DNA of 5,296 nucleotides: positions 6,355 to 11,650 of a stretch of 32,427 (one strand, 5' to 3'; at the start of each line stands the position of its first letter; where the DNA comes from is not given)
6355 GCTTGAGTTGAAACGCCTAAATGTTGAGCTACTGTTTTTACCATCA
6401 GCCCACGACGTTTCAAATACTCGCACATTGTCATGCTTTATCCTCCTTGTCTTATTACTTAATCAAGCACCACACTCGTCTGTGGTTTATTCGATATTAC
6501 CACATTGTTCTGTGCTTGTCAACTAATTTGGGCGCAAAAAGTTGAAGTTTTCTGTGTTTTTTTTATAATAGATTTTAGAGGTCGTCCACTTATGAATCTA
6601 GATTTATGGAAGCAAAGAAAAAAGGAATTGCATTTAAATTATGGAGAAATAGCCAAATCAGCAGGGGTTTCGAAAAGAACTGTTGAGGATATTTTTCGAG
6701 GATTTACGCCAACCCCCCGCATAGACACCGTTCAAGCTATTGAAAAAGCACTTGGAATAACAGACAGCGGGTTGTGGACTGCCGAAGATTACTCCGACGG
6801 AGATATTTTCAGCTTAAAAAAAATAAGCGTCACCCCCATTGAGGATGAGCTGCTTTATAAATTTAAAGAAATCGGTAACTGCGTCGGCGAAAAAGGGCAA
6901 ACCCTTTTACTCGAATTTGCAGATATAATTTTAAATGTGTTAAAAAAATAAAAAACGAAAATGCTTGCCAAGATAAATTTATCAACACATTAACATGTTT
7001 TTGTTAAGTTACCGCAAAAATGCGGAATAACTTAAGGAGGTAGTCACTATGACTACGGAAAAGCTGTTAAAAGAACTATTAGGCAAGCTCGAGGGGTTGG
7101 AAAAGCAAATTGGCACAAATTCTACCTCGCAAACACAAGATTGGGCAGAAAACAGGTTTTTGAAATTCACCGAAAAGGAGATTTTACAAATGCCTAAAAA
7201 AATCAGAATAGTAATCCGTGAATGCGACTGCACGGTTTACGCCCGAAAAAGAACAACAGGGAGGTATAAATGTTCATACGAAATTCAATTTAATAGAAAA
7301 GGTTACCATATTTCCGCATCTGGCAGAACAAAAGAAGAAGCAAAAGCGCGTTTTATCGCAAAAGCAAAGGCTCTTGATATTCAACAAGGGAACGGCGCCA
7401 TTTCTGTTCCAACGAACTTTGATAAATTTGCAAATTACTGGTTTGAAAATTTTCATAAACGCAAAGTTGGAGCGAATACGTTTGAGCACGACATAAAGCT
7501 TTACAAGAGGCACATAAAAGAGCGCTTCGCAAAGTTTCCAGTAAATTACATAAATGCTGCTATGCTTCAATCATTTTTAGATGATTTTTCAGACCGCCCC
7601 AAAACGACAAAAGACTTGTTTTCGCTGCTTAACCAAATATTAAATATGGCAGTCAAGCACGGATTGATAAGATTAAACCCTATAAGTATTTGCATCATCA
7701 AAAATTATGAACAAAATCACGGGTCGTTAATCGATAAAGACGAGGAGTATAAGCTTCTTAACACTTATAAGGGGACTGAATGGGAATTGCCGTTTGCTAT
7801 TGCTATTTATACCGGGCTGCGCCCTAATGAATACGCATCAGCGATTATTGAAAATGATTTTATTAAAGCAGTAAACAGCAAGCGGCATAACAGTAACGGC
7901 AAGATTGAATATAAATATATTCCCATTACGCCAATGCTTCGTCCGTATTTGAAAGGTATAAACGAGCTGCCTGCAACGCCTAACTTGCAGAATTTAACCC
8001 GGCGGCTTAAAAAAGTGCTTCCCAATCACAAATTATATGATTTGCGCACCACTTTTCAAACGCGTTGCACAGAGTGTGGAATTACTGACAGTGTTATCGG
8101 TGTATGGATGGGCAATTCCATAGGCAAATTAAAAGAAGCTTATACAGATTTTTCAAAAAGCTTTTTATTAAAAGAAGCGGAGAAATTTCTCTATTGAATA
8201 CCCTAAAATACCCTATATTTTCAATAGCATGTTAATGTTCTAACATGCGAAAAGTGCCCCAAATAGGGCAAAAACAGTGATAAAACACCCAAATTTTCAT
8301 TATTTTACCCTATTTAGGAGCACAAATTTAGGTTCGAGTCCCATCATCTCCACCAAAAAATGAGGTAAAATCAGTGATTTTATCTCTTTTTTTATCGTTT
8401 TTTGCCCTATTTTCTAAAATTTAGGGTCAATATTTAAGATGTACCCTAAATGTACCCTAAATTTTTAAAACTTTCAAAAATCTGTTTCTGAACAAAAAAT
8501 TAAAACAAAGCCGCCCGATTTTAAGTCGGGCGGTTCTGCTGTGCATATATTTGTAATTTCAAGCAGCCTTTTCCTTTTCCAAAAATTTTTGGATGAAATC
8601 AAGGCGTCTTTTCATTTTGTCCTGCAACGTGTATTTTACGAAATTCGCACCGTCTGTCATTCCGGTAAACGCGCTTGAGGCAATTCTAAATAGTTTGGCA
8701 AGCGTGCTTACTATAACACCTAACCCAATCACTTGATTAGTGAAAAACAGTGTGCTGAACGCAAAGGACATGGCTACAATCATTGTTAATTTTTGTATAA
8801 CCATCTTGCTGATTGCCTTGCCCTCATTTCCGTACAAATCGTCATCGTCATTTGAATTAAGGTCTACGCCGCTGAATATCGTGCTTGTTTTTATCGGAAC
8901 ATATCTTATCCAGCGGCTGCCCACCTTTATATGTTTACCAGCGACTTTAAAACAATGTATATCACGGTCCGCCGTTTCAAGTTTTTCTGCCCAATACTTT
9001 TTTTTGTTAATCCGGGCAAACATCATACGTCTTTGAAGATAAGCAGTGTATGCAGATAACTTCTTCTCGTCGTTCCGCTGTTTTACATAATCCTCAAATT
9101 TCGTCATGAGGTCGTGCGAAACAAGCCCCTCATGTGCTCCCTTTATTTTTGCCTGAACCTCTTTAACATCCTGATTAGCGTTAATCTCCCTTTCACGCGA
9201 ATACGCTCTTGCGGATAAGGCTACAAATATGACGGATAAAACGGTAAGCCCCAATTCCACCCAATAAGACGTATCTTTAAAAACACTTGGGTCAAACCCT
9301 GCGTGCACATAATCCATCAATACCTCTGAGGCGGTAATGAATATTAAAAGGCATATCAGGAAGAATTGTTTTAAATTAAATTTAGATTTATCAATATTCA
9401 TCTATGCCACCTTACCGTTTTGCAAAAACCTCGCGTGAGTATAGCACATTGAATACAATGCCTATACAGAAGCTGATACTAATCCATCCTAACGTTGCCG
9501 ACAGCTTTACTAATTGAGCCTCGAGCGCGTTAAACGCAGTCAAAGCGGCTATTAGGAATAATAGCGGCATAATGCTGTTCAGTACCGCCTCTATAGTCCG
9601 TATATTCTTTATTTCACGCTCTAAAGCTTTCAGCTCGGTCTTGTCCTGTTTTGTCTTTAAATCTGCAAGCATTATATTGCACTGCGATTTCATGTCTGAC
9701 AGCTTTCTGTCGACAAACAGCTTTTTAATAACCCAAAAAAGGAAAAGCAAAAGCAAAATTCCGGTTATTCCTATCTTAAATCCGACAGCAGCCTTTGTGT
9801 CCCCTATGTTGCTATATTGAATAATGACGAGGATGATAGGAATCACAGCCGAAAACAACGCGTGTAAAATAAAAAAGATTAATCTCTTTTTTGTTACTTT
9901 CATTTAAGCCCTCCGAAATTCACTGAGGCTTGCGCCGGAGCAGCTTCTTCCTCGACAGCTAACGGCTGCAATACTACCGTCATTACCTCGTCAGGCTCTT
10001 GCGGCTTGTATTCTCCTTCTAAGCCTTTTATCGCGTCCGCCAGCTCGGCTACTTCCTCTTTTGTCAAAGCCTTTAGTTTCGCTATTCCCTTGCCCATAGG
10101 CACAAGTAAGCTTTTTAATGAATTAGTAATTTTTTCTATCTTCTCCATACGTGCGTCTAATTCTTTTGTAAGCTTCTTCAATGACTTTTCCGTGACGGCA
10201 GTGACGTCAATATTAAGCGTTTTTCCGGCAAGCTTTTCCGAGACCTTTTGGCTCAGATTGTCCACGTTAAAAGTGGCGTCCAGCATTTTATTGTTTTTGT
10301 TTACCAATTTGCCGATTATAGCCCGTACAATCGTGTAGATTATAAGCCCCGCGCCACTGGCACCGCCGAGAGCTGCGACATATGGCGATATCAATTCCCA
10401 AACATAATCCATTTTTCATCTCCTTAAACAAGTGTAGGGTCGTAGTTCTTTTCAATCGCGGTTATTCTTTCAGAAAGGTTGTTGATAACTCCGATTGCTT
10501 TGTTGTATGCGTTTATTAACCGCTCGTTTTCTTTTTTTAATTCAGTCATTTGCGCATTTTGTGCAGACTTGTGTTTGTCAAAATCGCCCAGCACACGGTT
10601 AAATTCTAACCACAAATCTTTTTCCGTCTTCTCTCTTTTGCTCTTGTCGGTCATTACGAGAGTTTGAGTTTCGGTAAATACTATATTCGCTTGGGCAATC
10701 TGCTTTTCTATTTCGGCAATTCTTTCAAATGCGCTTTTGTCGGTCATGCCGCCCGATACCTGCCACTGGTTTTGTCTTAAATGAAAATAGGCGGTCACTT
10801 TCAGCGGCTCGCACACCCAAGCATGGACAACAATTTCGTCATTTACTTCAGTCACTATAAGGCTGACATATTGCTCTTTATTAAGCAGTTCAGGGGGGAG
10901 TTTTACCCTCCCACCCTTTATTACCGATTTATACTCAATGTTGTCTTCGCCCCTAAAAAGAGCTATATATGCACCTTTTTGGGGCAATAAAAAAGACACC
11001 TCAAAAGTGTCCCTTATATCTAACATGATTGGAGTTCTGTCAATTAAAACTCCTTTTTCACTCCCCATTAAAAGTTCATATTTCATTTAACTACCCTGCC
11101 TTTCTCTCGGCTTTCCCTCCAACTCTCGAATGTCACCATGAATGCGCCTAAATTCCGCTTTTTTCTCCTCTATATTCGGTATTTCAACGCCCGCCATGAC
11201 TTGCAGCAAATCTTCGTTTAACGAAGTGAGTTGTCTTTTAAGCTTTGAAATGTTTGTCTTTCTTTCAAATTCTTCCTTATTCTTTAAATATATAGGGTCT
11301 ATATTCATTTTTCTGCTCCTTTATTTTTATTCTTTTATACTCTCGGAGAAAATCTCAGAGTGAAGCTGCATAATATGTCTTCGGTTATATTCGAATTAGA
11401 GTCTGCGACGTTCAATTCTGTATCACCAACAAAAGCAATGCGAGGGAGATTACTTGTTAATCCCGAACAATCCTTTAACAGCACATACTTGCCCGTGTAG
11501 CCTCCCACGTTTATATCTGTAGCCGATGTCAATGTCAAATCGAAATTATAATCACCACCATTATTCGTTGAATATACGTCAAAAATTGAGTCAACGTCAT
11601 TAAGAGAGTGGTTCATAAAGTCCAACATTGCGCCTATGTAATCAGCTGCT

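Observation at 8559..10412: Lysis-cassette position holds three membrane proteins and no recognisable endolysin anywhere in the genome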

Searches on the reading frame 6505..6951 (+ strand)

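Call 53: search_protein_families(library=pfam, max_evalue=0.1, proteins=[window:6505-6951:+])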
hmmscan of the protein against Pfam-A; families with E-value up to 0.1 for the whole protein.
window:6505-6951:+ (148 aa): 6 families
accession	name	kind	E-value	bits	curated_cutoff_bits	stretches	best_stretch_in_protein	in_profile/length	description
PF01381.28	HTH_3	-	1.1e-08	35.5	23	1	37-86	3-51/55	Helix-turn-helix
PF13560.12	HTH_31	-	0.00016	22.3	27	1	37-87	8-58/64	Helix-turn-helix domain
PF18289.6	HU-CCDC81_euk_2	-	0.018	15.4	26.1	0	44-67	5-28/75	CCDC81 eukaryotic HU domain 2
PF04967.18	HTH_10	-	0.028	14.7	23.1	0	46-65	26-45/53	HTH DNA binding domain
PF00440.29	TetR_N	-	0.036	14.3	24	0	48-60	21-33/47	Bacterial regulatory proteins, tetR family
PF00356.27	LacI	-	0.058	13.6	27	1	48-60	4-16/46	Bacterial regulatory proteins, lacI family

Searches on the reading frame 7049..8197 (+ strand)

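Call 53: search_protein_families(library=pfam, max_evalue=0.1, proteins=[window:7049-8197:+])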
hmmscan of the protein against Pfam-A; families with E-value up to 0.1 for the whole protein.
window:7049-8197:+ (382 aa): 3 families
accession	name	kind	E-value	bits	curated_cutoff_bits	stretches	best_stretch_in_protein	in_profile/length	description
PF22022.2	Phage_int_M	-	4e-06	27.4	27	1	124-212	1-90/96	Phage integrase central domain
PF14659.12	Phage_int_SAM_3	-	4.5e-06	27.2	22.6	1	124-179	2-56/58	Phage integrase, N-terminal SAM-like domain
PF13102.12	Phage_int_SAM_5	-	0.03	15.1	22.3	1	124-212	2-93/98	Phage integrase SAM-like domain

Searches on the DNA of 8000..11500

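Call 110: search_rna_families(source=window, start=8000, end=11500, threshold=evalue, max_evalue=1)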
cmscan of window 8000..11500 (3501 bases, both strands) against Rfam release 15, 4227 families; matches with E-value up to 1: 2.
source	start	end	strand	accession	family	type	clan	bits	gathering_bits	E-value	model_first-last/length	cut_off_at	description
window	10937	11020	-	RF02900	AaHKsRNA82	Gene; sRNA;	-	27.9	51.4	0.22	1-81/81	no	Aggregatibacter sRNA 82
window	8244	8322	-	RF02071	STnc280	Gene; sRNA;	-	24.2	80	0.36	1-83/83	no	Salmonella enterica sRNA STnc280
